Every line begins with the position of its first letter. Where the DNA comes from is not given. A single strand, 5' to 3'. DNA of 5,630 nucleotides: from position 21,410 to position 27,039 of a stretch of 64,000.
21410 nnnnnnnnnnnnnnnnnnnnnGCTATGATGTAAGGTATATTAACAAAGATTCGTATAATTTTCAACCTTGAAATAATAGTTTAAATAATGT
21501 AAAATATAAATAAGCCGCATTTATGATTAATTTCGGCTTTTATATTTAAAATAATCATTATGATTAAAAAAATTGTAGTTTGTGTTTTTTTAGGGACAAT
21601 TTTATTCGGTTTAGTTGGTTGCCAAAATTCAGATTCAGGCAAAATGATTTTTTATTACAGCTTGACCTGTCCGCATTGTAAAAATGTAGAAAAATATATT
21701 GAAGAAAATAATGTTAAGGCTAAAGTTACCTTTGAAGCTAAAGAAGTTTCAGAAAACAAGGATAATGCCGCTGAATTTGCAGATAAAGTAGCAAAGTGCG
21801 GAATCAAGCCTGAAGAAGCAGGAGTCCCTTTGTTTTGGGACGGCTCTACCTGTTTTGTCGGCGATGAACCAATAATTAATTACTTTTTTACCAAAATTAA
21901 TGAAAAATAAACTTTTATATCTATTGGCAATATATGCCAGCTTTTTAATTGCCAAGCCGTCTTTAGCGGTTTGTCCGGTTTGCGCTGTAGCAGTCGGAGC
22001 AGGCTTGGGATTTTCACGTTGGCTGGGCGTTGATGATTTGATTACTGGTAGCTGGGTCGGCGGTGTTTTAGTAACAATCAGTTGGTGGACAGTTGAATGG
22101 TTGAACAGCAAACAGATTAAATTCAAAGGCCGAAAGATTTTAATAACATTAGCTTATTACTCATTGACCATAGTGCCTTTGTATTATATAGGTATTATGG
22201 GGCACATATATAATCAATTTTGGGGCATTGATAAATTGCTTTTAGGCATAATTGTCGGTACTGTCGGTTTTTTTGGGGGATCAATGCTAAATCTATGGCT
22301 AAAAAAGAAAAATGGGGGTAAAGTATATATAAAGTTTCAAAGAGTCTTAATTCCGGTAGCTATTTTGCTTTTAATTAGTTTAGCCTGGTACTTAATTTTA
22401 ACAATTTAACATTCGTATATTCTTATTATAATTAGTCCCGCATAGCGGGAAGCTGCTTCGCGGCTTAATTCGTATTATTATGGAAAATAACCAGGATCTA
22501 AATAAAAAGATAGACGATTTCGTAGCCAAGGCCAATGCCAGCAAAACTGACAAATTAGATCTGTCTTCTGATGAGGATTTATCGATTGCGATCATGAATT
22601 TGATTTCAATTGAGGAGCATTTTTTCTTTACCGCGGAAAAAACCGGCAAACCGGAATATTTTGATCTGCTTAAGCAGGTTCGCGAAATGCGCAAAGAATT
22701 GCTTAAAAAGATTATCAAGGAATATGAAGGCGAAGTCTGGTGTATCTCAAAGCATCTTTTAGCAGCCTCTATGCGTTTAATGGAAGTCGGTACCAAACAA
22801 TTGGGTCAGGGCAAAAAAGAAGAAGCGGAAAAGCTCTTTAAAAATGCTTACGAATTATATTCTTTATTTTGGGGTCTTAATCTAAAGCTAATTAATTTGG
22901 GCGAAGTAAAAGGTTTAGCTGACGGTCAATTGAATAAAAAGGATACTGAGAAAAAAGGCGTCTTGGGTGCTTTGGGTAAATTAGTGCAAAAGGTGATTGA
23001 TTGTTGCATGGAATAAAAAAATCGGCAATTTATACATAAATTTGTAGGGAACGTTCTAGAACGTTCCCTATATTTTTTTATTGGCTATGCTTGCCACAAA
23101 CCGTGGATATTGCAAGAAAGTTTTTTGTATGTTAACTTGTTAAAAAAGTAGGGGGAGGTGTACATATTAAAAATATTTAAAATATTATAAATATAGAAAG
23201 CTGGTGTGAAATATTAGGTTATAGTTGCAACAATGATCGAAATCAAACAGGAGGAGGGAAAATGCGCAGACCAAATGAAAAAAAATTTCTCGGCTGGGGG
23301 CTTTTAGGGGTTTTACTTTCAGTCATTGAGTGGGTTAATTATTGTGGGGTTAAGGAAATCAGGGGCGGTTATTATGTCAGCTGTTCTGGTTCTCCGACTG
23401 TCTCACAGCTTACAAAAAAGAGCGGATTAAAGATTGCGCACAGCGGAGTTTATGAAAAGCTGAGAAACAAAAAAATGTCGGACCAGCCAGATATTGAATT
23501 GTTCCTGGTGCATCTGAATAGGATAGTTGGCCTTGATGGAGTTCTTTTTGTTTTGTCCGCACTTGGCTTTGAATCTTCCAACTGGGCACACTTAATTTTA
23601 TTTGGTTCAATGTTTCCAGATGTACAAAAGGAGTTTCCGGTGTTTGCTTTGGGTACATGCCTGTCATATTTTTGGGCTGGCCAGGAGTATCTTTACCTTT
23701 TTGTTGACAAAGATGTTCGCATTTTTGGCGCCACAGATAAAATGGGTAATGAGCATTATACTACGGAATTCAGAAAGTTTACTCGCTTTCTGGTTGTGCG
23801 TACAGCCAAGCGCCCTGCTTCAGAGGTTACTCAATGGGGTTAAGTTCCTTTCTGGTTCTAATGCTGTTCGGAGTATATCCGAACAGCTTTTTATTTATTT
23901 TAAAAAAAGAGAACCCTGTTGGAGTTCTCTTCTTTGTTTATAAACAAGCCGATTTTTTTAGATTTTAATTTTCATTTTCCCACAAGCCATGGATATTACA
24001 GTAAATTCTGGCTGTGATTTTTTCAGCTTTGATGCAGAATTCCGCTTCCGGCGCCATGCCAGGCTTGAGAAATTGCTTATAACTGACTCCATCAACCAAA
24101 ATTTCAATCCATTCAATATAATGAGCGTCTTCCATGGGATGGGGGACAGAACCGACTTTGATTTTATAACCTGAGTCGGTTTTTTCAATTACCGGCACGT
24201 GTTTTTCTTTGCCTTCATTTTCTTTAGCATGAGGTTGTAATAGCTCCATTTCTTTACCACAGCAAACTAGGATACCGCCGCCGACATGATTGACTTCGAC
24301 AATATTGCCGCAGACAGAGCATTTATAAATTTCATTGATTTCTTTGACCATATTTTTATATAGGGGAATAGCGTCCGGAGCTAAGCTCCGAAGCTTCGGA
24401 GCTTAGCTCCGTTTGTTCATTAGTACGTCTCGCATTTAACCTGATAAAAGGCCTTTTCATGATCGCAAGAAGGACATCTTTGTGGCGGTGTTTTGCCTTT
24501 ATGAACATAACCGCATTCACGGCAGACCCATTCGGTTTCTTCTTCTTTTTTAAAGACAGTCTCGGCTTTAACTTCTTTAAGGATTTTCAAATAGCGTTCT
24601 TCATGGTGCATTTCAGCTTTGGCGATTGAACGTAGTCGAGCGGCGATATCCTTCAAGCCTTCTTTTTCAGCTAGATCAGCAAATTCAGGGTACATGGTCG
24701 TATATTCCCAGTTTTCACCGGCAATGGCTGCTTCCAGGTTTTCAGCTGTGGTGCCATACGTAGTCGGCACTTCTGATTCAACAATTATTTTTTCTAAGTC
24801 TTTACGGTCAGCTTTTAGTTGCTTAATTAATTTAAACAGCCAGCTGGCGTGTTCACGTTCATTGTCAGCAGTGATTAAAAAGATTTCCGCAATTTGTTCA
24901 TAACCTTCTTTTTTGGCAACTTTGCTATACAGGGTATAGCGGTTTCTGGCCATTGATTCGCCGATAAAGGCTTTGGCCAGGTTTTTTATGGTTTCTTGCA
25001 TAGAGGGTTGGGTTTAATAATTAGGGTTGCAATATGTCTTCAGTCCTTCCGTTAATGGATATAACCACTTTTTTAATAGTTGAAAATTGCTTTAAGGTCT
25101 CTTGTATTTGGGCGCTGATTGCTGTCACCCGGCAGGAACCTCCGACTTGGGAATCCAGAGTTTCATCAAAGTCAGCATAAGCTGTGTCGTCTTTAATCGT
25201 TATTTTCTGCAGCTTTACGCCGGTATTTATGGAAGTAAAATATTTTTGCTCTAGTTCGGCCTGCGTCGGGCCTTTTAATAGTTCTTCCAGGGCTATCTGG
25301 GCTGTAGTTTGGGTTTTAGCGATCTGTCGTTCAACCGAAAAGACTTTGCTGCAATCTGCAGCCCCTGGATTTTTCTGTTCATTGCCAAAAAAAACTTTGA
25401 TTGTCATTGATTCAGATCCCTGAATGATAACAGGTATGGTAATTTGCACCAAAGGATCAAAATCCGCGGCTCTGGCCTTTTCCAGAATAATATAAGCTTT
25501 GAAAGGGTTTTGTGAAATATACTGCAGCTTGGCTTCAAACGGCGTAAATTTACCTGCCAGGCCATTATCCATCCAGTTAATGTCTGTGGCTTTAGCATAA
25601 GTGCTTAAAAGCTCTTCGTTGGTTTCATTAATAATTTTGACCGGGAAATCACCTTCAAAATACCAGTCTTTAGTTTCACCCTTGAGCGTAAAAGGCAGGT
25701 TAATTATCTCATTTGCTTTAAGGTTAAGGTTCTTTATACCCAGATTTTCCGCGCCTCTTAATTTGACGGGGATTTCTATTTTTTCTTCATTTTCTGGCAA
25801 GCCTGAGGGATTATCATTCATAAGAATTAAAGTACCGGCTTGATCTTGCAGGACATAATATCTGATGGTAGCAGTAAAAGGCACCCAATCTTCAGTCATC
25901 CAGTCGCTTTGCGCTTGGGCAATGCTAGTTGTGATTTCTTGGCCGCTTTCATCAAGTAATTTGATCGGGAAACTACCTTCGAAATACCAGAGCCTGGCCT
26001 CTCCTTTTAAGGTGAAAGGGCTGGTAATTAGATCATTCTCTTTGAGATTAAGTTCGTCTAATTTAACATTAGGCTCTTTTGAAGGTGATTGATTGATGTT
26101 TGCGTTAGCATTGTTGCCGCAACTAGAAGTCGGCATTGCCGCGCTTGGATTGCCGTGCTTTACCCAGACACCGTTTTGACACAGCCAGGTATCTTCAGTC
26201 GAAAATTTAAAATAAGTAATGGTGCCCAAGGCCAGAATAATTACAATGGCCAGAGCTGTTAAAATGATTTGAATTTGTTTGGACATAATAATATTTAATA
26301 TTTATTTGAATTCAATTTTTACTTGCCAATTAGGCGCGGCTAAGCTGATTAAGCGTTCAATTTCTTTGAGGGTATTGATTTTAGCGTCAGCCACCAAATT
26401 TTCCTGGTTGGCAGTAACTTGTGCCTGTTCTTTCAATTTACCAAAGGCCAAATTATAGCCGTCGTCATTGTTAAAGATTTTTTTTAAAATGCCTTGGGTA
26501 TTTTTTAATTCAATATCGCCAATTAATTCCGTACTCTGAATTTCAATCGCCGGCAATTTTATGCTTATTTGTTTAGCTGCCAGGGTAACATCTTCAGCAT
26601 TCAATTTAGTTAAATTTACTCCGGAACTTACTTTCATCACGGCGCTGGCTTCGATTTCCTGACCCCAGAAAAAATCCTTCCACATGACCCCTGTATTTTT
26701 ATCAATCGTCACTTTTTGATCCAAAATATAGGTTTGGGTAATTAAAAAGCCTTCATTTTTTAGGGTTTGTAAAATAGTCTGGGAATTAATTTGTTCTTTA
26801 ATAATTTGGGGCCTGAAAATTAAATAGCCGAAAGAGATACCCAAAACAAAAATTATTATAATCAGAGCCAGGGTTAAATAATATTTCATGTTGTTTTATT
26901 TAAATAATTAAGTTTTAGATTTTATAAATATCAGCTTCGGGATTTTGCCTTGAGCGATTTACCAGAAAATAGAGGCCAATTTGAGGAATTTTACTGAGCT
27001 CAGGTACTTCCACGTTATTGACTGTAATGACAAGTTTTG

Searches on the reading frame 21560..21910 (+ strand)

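Call 8: search_protein_families(library=pfam, proteins=[window:21560-21910:+], max_evalue=0.001)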
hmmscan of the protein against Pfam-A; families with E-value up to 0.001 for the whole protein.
window:21560-21910:+ (116 aa): 2 families
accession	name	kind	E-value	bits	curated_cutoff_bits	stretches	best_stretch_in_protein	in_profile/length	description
PF13462.12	Thioredoxin_4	-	4.3e-05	24.2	23.2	1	28-85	16-76/165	Thioredoxin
PF00462.30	Glutaredoxin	-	0.00012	22.6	22.9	1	32-76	4-44/60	Glutaredoxin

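Call 56: search_protein_families(library=ncbifam, proteins=[window:21560-21910:+], max_evalue=0.01)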
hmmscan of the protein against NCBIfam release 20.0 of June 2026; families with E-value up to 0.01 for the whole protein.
window:21560-21910:+ (116 aa): 6 families
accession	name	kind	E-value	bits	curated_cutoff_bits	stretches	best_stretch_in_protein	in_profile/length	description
TIGR02196.1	GlrX_YruB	hypoth_equivalog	6.5e-05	23.4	88.55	1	31-80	4-49/74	glutaredoxin-like protein, YruB-family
NF041106.1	ArsC_rel_Se_1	subfamily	0.0015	19.1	85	1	32-80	5-53/107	ArsC family (seleno)protein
TIGR02180.1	GRX_euk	equivalog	0.0023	18.1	87.25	1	32-68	4-38/84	glutaredoxin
TIGR02738.1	TrbB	equivalog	0.006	16.3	132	1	24-75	49-98/153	type-F conjugative transfer system pilin assembly thiol-disulfide isomerase TrbB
TIGR02181.1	GRX_bact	equivalog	0.0065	16.7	90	1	31-78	3-46/80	glutaredoxin 3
TIGR00411.1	redox_disulf_1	equivalog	0.007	16.4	92.75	1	29-73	3-49/82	MJ0307 family thioredoxin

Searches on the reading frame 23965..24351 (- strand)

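Call 80: search_protein_families(library=pfam, proteins=[window:23965-24351:-], max_evalue=0.001)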
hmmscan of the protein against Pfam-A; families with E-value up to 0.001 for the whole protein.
window:23965-24351:- (128 aa): 2 families
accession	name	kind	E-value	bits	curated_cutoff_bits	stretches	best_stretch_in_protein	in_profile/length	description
PF01880.24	Desulfoferrodox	-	5.2e-22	78.7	22.2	1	45-127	3-98/98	Desulfoferrodoxin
PF06397.17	Desulfoferrod_N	-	8.6e-16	57.7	23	1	5-38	3-36/36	Desulfoferrodoxin, N-terminal domain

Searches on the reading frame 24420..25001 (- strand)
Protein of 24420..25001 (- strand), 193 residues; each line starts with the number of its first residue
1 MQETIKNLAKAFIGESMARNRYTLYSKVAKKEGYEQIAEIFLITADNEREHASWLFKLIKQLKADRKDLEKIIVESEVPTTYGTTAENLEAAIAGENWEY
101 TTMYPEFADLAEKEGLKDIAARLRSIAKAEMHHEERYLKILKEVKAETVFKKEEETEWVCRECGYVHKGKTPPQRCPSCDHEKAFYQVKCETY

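Call 8: search_protein_families(library=pfam, proteins=[window:24420-25001:-], max_evalue=0.001)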
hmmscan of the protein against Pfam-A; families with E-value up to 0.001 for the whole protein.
window:24420-25001:- (193 aa): 4 families
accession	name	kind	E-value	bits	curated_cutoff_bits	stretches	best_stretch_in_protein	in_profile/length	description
PF02915.23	Rubrerythrin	-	3.5e-39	134.8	22.8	1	6-140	1-136/137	Rubrerythrin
PF21349.2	RUBY_RBDX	-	1.1e-10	41.2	26.5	1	158-186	1-29/30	Rubrerythrin, rubredoxin-like domain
PF00210.30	Ferritin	-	5.2e-09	36.6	24.5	1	6-144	2-139/142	Ferritin-like domain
PF23458.2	DUF7130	-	6.9e-05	23.1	35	1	142-184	39-81/89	Domain of unknown function (DUF7130)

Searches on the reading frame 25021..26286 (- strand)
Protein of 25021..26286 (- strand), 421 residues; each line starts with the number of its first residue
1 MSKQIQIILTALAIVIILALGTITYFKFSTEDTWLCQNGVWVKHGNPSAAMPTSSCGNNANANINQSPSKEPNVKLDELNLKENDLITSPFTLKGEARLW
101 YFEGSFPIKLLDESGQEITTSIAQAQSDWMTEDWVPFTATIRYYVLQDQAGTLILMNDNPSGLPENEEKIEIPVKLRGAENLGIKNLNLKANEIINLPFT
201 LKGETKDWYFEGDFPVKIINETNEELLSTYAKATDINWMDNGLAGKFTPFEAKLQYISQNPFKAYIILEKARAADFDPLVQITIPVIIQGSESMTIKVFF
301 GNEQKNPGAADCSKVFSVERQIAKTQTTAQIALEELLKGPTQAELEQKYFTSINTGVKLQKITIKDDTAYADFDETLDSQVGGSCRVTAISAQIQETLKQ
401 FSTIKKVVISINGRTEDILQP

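Call 8: search_protein_families(library=pfam, proteins=[window:25021-26286:-], max_evalue=0.001)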
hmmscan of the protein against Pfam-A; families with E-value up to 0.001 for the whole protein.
window:25021-26286:- (421 aa): 2 families
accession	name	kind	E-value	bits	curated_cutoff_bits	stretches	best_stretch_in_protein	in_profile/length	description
PF10646.14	Germane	-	2.6e-18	67.2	23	1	299-415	3-115/117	Sporulation and spore germination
PF10648.15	Gmad2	-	2.6e-17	63.3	25.7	1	83-161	9-83/86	Immunoglobulin-like domain of bacterial spore germination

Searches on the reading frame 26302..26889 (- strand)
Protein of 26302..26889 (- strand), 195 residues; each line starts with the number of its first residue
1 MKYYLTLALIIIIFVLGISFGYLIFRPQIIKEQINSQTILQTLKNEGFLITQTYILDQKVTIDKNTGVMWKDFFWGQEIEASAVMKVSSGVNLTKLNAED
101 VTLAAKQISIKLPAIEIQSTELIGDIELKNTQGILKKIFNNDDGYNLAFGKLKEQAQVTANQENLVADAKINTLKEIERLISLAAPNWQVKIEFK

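Call 80: search_protein_families(library=pfam, proteins=[window:26302-26889:-], max_evalue=0.001)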
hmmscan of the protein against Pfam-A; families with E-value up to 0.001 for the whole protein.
window:26302-26889:- (195 aa): 1 family
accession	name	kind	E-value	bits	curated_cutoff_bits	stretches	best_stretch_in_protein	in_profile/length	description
PF14014.11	DUF4230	-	6.5e-13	49.5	27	1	43-182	3-139/148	Protein of unknown function (DUF4230)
